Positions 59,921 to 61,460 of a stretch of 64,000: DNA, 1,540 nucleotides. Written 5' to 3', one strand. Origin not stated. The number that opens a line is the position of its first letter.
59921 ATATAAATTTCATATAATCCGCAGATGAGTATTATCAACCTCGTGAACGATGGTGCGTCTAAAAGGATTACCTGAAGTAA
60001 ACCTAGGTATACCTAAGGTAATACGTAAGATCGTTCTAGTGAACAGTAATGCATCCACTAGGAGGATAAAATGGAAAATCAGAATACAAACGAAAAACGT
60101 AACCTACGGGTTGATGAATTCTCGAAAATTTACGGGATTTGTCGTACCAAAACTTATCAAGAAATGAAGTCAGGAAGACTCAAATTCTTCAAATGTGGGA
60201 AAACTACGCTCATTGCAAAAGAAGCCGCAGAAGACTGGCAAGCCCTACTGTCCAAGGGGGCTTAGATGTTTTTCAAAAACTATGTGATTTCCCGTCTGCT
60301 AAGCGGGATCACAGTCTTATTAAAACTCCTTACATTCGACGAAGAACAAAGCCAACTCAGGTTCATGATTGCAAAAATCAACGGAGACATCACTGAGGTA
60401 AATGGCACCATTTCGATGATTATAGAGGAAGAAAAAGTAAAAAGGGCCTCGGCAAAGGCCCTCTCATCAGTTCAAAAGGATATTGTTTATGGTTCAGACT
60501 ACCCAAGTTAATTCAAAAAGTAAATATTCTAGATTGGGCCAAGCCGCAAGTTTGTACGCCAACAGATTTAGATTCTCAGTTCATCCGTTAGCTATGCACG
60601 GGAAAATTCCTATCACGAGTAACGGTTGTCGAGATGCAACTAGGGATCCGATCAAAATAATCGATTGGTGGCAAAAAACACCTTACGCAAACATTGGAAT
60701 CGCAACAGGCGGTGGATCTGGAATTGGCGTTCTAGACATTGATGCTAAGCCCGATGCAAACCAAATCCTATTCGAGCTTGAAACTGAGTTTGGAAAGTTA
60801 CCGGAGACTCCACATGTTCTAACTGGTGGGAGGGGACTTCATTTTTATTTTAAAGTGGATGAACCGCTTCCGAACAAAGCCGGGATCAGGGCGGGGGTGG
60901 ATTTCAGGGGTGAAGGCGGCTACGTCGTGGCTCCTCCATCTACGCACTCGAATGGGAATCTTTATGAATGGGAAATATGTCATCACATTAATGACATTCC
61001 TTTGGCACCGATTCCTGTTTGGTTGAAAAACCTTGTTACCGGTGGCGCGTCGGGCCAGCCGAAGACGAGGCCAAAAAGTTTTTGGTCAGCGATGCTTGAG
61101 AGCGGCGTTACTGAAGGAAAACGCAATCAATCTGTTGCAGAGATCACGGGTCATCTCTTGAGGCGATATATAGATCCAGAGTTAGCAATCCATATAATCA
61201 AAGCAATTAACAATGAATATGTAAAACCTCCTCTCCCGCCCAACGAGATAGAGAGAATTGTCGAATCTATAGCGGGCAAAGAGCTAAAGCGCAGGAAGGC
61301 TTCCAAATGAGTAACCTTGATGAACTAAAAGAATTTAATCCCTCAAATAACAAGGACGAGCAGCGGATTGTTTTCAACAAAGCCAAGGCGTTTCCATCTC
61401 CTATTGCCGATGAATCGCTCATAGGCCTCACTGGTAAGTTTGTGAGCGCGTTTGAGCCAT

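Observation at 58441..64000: Integrative element with satellite-like core (int, alpA-like, Prim-Pol, DUF3987-like) truncated by the window edge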

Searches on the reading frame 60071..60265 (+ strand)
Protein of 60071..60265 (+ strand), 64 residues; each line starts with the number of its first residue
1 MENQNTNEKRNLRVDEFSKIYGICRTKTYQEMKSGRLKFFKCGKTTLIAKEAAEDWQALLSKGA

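Call 6: search_protein_families(library=pfam, proteins=[window:60071-60265:+], max_evalue=0.01)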
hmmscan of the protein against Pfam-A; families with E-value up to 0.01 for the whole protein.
window:60071-60265:+ (64 aa): 1 family
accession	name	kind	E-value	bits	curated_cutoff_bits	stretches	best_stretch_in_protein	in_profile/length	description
PF12728.13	HTH_17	-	2.1e-06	28.3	27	1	12-56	2-46/51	Helix-turn-helix domain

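Call 10: search_protein_families(library=phrogs, proteins=[window:60071-60265:+], max_evalue=0.01)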
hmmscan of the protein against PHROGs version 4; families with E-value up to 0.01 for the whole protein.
window:60071-60265:+ (64 aa): 3 families
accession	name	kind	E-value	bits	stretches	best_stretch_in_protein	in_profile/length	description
phrog_66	-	integration and excision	0.0003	21.6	1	2-58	84-141/412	excisionase and transcriptional regulator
phrog_575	-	integration and excision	0.0014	19.7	1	11-44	13-46/71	Cox-like excisionase and repressor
phrog_7338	-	unknown function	0.0042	18.3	1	5-56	24-76/87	-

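Call 27: search_protein_families(library=ncbifam, proteins=[window:60071-60265:+], max_evalue=0.01)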
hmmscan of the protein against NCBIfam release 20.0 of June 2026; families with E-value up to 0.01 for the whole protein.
window:60071-60265:+ (64 aa): 1 family
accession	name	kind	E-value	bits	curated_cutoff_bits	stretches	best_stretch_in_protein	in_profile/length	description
TIGR01764.1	excise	domain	0.00021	21.6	28.8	1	12-56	2-46/49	excisionase family DNA-binding protein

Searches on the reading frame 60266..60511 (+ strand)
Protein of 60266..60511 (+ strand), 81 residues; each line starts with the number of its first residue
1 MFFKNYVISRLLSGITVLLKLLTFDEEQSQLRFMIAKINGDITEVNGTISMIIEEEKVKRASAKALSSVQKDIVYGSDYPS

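Call 6: search_protein_families(library=pfam, proteins=[window:60266-60511:+], max_evalue=0.01)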
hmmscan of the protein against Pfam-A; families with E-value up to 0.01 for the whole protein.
window:60266-60511:+ (81 aa): 0 families

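Call 10: search_protein_families(library=phrogs, proteins=[window:60266-60511:+], max_evalue=0.01)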
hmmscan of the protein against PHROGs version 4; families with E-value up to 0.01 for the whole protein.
window:60266-60511:+ (81 aa): 0 families

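Call 27: search_protein_families(library=ncbifam, proteins=[window:60266-60511:+], max_evalue=0.01)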
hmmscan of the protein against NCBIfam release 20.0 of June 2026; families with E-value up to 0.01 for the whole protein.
window:60266-60511:+ (81 aa): 0 families

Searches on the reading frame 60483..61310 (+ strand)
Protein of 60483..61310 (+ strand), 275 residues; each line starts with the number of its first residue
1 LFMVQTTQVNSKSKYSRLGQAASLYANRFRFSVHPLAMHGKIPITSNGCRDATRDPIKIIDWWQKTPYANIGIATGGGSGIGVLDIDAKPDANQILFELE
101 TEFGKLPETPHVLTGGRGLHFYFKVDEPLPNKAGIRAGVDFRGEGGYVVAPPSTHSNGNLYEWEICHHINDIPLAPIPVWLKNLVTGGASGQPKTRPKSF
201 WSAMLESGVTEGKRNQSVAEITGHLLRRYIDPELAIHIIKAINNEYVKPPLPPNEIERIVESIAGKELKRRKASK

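Call 6: search_protein_families(library=pfam, proteins=[window:60483-61310:+], max_evalue=0.01)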
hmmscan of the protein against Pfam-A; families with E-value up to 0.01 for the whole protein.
window:60483-61310:+ (275 aa): 2 families
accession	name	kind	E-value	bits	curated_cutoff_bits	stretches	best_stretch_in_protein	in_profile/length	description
PF09250.16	Prim-Pol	-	1.3e-37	130.1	22.8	1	24-180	3-158/158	Bifunctional DNA primase/polymerase, N-terminal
PF08708.16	PriCT_1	-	4.9e-14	52.1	21.1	1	207-267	6-65/67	Primase C terminal 1 (PriCT-1)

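Call 10: search_protein_families(library=phrogs, proteins=[window:60483-61310:+], max_evalue=0.01)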
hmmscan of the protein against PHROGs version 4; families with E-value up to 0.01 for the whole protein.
window:60483-61310:+ (275 aa): 8 families
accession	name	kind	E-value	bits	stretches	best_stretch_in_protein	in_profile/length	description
phrog_695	-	DNA, RNA and nucleotide metabolism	2.7e-32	113.4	1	19-273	10-274/704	DNA polymerase/primase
phrog_5852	-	DNA, RNA and nucleotide metabolism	2.8e-29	103.2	1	11-164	59-228/242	DNA polymerase/primase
phrog_1156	-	DNA, RNA and nucleotide metabolism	7.9e-27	95.1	1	14-190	9-196/855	DNA primase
phrog_906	-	DNA, RNA and nucleotide metabolism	1.9e-19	70.9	1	45-189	81-247/872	DNA polymerase/primase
phrog_5177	-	DNA, RNA and nucleotide metabolism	1.2e-14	54.2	1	22-161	23-167/876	DNA polymerase/primase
phrog_3022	-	DNA, RNA and nucleotide metabolism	3.3e-14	53.2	1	58-185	64-180/788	DNA primase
phrog_10729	-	DNA, RNA and nucleotide metabolism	7.8e-06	25.4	1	47-173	45-170/722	DNA polymerase/primase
phrog_8643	-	DNA, RNA and nucleotide metabolism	4.1e-05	24.4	1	37-149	49-165/179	DNA polymerase/primase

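Call 27: search_protein_families(library=ncbifam, proteins=[window:60483-61310:+], max_evalue=0.01)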
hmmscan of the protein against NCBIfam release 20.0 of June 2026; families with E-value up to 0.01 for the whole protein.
window:60483-61310:+ (275 aa): 0 families

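Call 103: search_solved_structures(query=window:60483-61310:+, max_evalue=0.01)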
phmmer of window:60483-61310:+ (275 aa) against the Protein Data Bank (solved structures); distinct sequences matched with E-value up to 0.01: 0.
